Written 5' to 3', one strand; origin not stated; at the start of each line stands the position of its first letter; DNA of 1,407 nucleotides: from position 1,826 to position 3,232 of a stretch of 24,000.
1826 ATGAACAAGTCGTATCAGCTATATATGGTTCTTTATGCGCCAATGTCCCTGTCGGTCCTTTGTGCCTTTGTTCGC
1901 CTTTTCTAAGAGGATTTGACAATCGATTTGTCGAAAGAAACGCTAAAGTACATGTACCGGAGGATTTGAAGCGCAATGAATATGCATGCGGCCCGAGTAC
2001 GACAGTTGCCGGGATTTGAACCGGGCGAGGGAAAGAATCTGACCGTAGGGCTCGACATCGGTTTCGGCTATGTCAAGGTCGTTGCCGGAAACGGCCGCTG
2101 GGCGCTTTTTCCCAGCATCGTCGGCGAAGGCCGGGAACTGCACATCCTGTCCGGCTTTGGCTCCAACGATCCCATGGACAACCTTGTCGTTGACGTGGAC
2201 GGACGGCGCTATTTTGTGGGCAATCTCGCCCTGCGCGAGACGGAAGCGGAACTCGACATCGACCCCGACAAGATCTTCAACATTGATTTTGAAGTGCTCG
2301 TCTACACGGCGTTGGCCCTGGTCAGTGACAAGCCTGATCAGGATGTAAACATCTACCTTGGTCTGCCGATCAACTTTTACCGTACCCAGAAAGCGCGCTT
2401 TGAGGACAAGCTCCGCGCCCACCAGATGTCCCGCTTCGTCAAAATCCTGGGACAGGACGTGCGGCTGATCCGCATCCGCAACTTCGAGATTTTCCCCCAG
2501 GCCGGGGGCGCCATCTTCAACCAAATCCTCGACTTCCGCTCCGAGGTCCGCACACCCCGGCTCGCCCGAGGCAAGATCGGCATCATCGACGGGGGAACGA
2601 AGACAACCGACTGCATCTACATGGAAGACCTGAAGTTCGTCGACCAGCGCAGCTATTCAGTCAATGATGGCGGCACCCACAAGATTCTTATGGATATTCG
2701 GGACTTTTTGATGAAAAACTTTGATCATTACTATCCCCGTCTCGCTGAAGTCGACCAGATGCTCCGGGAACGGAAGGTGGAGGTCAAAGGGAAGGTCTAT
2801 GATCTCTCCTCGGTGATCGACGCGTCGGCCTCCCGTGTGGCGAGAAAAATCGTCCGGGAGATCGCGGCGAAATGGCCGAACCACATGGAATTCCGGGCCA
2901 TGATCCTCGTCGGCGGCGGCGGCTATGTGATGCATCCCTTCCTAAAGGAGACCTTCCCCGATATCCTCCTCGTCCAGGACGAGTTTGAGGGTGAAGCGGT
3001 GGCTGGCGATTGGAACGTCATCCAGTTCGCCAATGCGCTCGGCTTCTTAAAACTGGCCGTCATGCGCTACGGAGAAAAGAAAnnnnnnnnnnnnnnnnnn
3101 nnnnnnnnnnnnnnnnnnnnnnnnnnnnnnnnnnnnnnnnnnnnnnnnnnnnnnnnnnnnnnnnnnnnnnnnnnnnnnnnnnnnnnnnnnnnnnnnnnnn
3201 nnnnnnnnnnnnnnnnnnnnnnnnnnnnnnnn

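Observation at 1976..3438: Chromosomal ParM-like actin plus RHH/acidic-tail partner, embedded between housekeeping genes and abutting rnj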

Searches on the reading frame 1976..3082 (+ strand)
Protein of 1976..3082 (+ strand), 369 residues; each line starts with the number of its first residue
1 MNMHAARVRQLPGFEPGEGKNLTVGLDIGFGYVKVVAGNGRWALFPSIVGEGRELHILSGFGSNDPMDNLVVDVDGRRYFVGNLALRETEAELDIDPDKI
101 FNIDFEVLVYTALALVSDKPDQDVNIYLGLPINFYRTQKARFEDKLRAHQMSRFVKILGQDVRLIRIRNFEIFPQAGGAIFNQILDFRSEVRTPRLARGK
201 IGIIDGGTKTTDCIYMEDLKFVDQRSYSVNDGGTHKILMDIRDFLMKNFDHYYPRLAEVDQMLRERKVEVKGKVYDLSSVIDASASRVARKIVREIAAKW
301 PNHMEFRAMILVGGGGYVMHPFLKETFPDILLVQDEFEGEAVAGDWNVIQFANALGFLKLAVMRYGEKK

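Call 3: search_protein_families(library=pfam, proteins=[window:1976-3082:+], max_evalue=1)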
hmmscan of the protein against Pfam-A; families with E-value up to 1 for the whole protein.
window:1976-3082:+ (369 aa): 3 families
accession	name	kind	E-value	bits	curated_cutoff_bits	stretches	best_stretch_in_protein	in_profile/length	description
PF17989.7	ALP_N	-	2.4e-32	112.6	26.3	1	25-178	1-148/148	Actin like proteins N terminal domain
PF21522.3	MreB-like_C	-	2.2e-14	54.5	27.8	1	203-325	1-123/123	Archaeal actin homologue MreB-like, C-terminal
PF22128.2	Alp7A_like_C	-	5.8e-05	23.4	22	1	203-326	4-136/156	Alp7A C-terminal domain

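Call 4: search_protein_families(library=ncbifam, proteins=[window:1976-3082:+], max_evalue=1)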
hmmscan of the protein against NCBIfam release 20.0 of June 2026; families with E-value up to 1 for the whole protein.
window:1976-3082:+ (369 aa): 3 families
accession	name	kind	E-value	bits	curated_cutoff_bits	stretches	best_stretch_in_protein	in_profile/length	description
TIGR03739.1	PRTRC_D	hypoth_equivalog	6.2e-21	74.7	214.8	1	26-332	2-300/320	PRTRC system protein D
NF010498.0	PRK13917.1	equivalog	1.2e-19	70.7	417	1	22-335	3-321/344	plasmid segregation protein ParM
NF052678.1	morpho_FcmB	equivalog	1.1e-08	34.4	300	1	64-319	88-336/373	filament morphology actin-like protein FcmB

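Call 6: find_homologous_proteins(query=window:1976-3082:+)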
Query window:1976-3082:+ (369 aa): 9 proteins with E <= 0.001 among 5822 candidates.
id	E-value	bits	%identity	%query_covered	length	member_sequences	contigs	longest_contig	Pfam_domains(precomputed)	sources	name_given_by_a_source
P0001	1.5e-241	819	97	100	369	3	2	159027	PF22128.3,PF17989.8,PF21522.4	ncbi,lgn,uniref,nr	ncbi:hypothetical protein GTO89_12060 [Heliobacterium gestii]|uniref:Actin-like protein N-terminal d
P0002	1.5e-189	648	77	100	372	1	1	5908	PF17989.8,PF21522.4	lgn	-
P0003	2.6e-174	598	70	99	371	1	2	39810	PF17989.8,PF21522.4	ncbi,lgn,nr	ncbi:MAG: ParM/StbA family protein [Heliobacteriaceae bacterium]|nr:ParM/StbA family protein [Heliob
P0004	7.4e-117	409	76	62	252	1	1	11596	PF17989.8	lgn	-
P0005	1.4e-24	105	29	82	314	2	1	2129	PF17989.8,PF21522.4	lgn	-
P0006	2.7e-24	104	27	93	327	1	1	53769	PF17989.8,PF21522.4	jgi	-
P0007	3.4e-24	104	32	82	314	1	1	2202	PF17989.8,PF21522.4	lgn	-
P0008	5.4e-19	87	25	92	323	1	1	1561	PF17989.8,PF21522.4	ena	-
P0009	1.4e-17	82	27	92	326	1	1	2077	PF17989.8,PF21522.4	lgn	-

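Call 7: find_encoding_contigs(protein=P0003, flank=8000, max_places=3)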
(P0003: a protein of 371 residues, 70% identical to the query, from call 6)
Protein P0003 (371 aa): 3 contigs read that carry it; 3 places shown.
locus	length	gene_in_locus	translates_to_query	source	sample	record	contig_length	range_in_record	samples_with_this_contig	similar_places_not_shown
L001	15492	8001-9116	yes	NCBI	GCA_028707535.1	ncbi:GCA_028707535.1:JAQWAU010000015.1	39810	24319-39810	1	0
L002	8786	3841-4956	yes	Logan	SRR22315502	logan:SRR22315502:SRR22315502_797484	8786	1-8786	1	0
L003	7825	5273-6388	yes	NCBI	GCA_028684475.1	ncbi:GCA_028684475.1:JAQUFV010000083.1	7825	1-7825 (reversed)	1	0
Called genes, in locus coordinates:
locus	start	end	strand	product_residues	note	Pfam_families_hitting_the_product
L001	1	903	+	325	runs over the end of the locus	PF03186:CobD_Cbib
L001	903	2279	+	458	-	PF01656:CbiA, PF13500:AAA_26 (weak), PF07685:GATase_3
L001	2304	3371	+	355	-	PF02277:DBI_PRT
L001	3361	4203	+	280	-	PF02654:CobS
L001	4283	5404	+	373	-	PF00155:Aminotran_1_2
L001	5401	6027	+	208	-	PF00300:His_Phos_1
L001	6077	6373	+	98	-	PF06803:DUF1232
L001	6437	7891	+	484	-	PF00478:IMPDH, PF03060:NMO (faint), PF00571:CBS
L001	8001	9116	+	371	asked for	PF17989:ALP_N, PF21522:MreB-like_C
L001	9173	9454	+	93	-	-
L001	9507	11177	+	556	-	PF00753:Lactamase_B, PF23023:Anti-Pycsar_Apyc1 (faint), PF12706:Lactamase_B_2, PF22505:RNase_J_b_CASP, PF07521:RMMBL, PF17770:RNase_J_C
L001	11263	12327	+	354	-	PF14398:ATPgrasp_YheCD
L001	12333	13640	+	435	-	PF14398:ATPgrasp_YheCD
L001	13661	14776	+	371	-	PF14398:ATPgrasp_YheCD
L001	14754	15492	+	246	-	PF14395:COOH-NH2_lig (weak)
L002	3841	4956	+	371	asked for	PF17989:ALP_N, PF21522:MreB-like_C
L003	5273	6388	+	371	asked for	PF17989:ALP_N, PF21522:MreB-like_C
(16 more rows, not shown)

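Call 8: find_encoding_contigs(protein=P0002, flank=8000, max_places=3)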
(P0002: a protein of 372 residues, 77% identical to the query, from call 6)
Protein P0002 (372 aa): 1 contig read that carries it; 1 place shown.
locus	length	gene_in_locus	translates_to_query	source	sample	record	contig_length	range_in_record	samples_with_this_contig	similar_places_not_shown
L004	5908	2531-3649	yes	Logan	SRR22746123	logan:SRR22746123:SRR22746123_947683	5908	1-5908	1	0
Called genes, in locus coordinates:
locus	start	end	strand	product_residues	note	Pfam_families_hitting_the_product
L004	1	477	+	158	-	?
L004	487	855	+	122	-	-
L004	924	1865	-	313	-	PF01145:Band_7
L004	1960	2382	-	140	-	PF01957:NfeD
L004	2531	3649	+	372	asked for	PF17989:ALP_N, PF21522:MreB-like_C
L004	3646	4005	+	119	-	-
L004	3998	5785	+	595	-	PF00753:Lactamase_B, PF12706:Lactamase_B_2, PF23023:Anti-Pycsar_Apyc1 (faint), PF22505:RNase_J_b_CASP, PF07521:RMMBL, PF17770:RNase_J_C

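Call 14: search_solved_structures(query=window:1976-3082:+, max_evalue=1, show_alignments=2)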
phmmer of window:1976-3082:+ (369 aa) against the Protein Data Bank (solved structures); distinct sequences matched with E-value up to 1: 7.
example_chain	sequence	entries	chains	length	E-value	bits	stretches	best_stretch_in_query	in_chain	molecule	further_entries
6ixw_C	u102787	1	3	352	1.7e-26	96.5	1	21-336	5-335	pCBH ParM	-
6izr_1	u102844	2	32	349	9.5e-26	94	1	22-336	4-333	Putative plasmid segregation protein ParM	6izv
8x1i_B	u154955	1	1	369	1.3e-15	60.6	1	21-233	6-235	ParM present of genome of Desufitobacterium hafniense - Dh-cParM1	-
3js6_A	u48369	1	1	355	1.5e-08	37.4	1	24-339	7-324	Uncharacterized ParM protein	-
9rmi_G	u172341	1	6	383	7e-05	25.4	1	63-318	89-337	CorM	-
2fsj_A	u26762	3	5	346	0.0097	18.3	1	13-332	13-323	hypothetical protein Ta0583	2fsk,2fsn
2mjf_B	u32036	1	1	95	0.83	12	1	246-306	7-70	Protein HIT1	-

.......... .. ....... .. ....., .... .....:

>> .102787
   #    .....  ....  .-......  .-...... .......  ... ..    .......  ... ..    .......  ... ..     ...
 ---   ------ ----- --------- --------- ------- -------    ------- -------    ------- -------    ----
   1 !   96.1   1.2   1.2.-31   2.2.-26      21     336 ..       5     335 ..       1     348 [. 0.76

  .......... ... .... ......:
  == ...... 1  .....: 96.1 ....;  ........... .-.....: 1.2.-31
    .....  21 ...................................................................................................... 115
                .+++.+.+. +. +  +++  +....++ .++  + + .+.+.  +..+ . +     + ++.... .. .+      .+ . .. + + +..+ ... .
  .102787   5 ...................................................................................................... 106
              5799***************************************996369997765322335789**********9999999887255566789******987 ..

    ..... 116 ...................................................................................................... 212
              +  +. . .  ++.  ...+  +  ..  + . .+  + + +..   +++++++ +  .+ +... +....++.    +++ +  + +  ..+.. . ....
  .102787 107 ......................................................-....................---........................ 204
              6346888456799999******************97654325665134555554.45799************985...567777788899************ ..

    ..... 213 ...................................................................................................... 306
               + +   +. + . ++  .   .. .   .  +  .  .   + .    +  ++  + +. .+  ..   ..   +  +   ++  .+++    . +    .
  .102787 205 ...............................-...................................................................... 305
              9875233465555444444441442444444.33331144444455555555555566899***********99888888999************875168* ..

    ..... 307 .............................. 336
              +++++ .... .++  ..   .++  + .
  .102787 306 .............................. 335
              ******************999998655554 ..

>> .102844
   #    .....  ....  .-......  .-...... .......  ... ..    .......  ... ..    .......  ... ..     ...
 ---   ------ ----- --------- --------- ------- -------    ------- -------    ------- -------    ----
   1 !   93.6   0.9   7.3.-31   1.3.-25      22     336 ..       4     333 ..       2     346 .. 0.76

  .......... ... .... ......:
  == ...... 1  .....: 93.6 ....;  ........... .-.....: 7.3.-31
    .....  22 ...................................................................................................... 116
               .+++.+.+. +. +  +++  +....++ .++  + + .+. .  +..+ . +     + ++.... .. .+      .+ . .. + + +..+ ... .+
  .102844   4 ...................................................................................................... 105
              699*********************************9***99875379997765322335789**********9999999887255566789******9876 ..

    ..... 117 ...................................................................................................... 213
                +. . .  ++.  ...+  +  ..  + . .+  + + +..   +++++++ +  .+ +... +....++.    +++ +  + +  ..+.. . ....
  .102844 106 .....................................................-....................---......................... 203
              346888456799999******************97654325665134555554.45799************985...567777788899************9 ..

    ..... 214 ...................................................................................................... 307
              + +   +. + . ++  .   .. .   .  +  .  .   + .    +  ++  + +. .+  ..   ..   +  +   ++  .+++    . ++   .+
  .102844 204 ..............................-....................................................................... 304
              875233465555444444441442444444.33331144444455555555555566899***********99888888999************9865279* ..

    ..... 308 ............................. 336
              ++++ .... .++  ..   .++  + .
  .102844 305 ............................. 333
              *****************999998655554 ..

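Call 21: find_related_loci(query=A1, collection=genome_contigs, flank=6000)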
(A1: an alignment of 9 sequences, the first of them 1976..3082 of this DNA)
Query A1 (369 aa) in genome_contigs; peptide patterns used: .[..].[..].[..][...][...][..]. (x = any residue, [..] = any of these).
600 stretches matched a pattern (row limit reached: there are more); 517 encode a relative of the query (tblastn E <= 1e-3); the best 80 are kept; 80 distinct loci.
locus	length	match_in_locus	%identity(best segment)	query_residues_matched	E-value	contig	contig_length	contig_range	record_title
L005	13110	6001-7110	70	1-367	2e-179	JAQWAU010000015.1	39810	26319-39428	MAG: Heliobacteriaceae bacterium isolate STF2_203 NODE_2009_length_39810_cov_10.790212_Sandtown_F2, whole genome shotgun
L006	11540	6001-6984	29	23-365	5e-42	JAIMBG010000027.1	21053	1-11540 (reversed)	MAG: Acetobacteraceae bacterium isolate HOT.MB2.46 NODE_2435_length_21053_cov_6.515685, whole genome shotgun sequence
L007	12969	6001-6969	31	24-361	3e-41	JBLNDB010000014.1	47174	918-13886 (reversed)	MAG: Chloroflexota bacterium isolate MAG110 PRJNA950955_bin19_renamed_13, whole genome shotgun sequence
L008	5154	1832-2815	29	24-366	5e-40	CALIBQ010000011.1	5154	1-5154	MAG: uncultured Anaerolineae bacterium isolate S1_Bin_MAXBIN__192_1 genome assembly, contig: c_000000373439, whole genom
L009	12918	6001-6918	28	17-323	1e-39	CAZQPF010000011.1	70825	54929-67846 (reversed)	MAG TPA_asm: uncultured Desulfohalobiaceae bacterium isolate SRP141376_co1_364 genome assembly, contig: NODE_988_length_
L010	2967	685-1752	30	3-368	3e-39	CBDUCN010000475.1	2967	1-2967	MAG TPA_asm: uncultured Gammaproteobacteria bacterium isolate ERR2431960_binner123_Refined_70 genome assembly, contig: E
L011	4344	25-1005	29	24-361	6e-39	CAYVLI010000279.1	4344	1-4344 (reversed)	MAG TPA_asm: uncultured Nitrospinota bacterium isolate binchicken_co172_105 genome assembly, contig: NODE_21103_length_4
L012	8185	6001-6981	28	24-361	9e-38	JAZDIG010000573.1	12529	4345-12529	MAG: Candidatus Glassbacteria bacterium isolate MEGAHIT-group-0.387 k141_17813436, whole genome shotgun sequence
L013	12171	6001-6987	31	24-367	2e-37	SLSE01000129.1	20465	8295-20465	MAG: Syntrophomonadaceae bacterium isolate CSSed165cm_595 CSSed16-5cm-6194, whole genome shotgun sequence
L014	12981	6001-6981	25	24-361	2e-37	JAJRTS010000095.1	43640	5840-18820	MAG: Gemmatimonadales bacterium isolate Dive96_bin10.104 k141_4360907, whole genome shotgun sequence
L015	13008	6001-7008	27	24-369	1e-36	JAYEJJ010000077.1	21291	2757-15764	MAG: Thermodesulfobacteriota bacterium isolate MAG166 MAG166_77, whole genome shotgun sequence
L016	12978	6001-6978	29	4-324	1e-36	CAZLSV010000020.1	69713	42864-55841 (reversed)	MAG TPA_asm: uncultured Desulfatibacillum sp. isolate binchicken_co266_254 genome assembly, contig: NODE_852_length_6971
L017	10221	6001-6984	32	24-361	4e-36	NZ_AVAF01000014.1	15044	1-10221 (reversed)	MAG: Thermoanaerobacter sp. A7A NODE_397_length_15004_cov_144.796661, whole genome shotgun sequence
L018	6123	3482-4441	31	16-335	1e-35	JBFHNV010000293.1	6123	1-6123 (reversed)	MAG: Gammaproteobacteria bacterium isolate Mix_sand08.2021.06.D.37 k141_3482644_length_6123_cov_12.4291, whole genome sh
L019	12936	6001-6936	30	14-323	7e-36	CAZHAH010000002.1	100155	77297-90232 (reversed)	MAG TPA_asm: uncultured Desulfobacteraceae bacterium isolate SRP167671_co2_229 genome assembly, contig: NODE_223_length_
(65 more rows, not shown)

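Call 34: search_protein_families(library=phrogs, proteins=[window:1976-3082:+], max_evalue=1)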
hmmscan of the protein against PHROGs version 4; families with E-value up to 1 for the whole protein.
window:1976-3082:+ (369 aa): 4 families
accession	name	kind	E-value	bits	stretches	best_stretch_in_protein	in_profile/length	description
phrog_691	-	DNA, RNA and nucleotide metabolism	4.4e-54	184.8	1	23-366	5-327/329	partition protein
phrog_37074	-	unknown function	0.16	13.3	1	200-246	10-58/78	-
phrog_4750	-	unknown function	0.22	11.8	1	234-282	149-197/260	-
phrog_36074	-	unknown function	0.36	11.4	1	223-285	32-99/183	-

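Call 36: predict_structure(alignment_id=A1)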
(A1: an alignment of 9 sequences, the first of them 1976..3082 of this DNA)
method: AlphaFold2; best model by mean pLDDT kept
length: 369 residues; sequences in the alignment: 9
mean_pLDDT: 80.5   pTM: 0.84
mean pLDDT of the five models: 80.5, 80.4, 79.5, 78.8, 78.0
residues with pLDDT >= 90: 107; 70-90: 184; 50-70: 54; < 50: 24
segments of 3 or more residues with pLDDT < 50: 1-7, 57-60, 337-346
pLDDT, mean of each block of 10 residues (from residue 1): 40 64 90 88 86 59 69 91 79 53 80 91 93 86 82 89 92 91 86 86 84 89 79 79 93 83 88 93 91 84 77 83 88 59 52 91 74
secondary structure, 60 per line:
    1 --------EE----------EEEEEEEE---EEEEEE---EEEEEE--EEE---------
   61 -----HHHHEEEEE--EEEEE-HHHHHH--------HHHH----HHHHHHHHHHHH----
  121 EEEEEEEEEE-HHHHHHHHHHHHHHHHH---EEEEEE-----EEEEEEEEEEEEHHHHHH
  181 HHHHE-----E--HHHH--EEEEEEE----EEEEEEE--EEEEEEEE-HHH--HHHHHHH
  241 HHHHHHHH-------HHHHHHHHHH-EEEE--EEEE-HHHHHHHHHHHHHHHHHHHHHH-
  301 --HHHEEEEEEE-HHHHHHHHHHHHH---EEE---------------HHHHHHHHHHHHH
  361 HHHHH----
elements in order: E21-28 E32-37 E41-46 E49-51 H66-69 E70-74 E77-81 H83-88 H97-100 H105-116 E121-130 H132-148 E152-157 E163-174 H175-184 H194-197 E200-206 E211-217 E220-227 H234-248 H256-265 E267-270 E273-276 H278-299 E306-312 H314-326 E330-332 H348-365

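Call 40: fold_search(model_id=the predicted structure, library=pdb)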
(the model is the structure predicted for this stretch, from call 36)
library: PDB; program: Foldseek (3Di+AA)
matches with E <= 10: 1426; with E <= 0.001: 870
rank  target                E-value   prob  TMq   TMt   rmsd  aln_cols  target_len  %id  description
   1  6ixw_C                1.5e-21  1.00  0.64  0.68   5.5       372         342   24  pCBH ParM non-polymerisable quadruple mutant (released 2019-06-19)
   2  6ixw_A                2.5e-21  1.00  0.66  0.71   5.1       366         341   25  pCBH ParM non-polymerisable quadruple mutant (released 2019-06-19)
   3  6izr_1                1.4e-20  1.00  0.68  0.71   4.6       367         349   25  Whole structure of a 15-stranded ParM filament from Clostridium botulinum (released 2019-06-19)
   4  8x1i                  4.6e-20  1.00  0.66  0.66   6.3       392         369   21  ParM present of genome of Desufitobacterium hafniense - Dh-cParM1 (released 2024-11-13)
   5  3js6                  2.2e-19  1.00  0.67  0.76   4.6       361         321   19  Crystal structure of apo psk41 parM protein (released 2010-01-26)
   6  2fsk_B                1.1e-18  1.00  0.67  0.75   4.5       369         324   19  Crystal structure of Ta0583, an archaeal actin homolog, SeMet data (released 2006-04-18)
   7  2fsj                  1.2e-17  1.00  0.66  0.75   4.3       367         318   19  Crystal structure of Ta0583, an archaeal actin homolog, native data (released 2006-04-18)
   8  2fsk_A                3.4e-17  1.00  0.66  0.75   4.8       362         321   20  Crystal structure of Ta0583, an archaeal actin homolog, SeMet data (released 2006-04-18)
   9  4apw_A                3.4e-17  1.00  0.64  0.72   5.3       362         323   15  Alp12 filament structure (released 2012-05-16)
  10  4xe7                  2.3e-16  1.00  0.59  0.53   7.8       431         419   16  Bacillus thuringiensis ParM in apo form (released 2016-03-09)
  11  4xho                  2.6e-16  1.00  0.64  0.64   5.8       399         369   15  Bacillus thuringiensis ParM with ATP (released 2016-03-09)
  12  4xhp                  1.3e-15  1.00  0.62  0.35   6.0       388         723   16  Bacillus thuringiensis ParM hybrid protein with ADP, containing two ParM mutants (released 2016-03-09)
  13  4xhn                  1.7e-15  1.00  0.66  0.68   5.4       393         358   15  Bacillus thuringiensis ParM with AMPPNP (released 2016-03-09)
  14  9rmi_A                2.5e-15  1.00  0.67  0.73   5.1       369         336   18  Cryo-EM structure of the CorM filament in the presence of CorR from cyanobacterium Anabaena sp. PCC 7120 (released 2026-04-08)
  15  5ec0                  3.0e-15  1.00  0.71  0.69   4.3       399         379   15  Crystal Structure of Actin-like protein Alp7A (released 2016-11-02)
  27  4a62_A                1.2e-12  1.00  0.55  0.62   6.1       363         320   14  ParM from R1 plasmid in complex with peptide from C-terminus of ParR (released 2012-11-07)
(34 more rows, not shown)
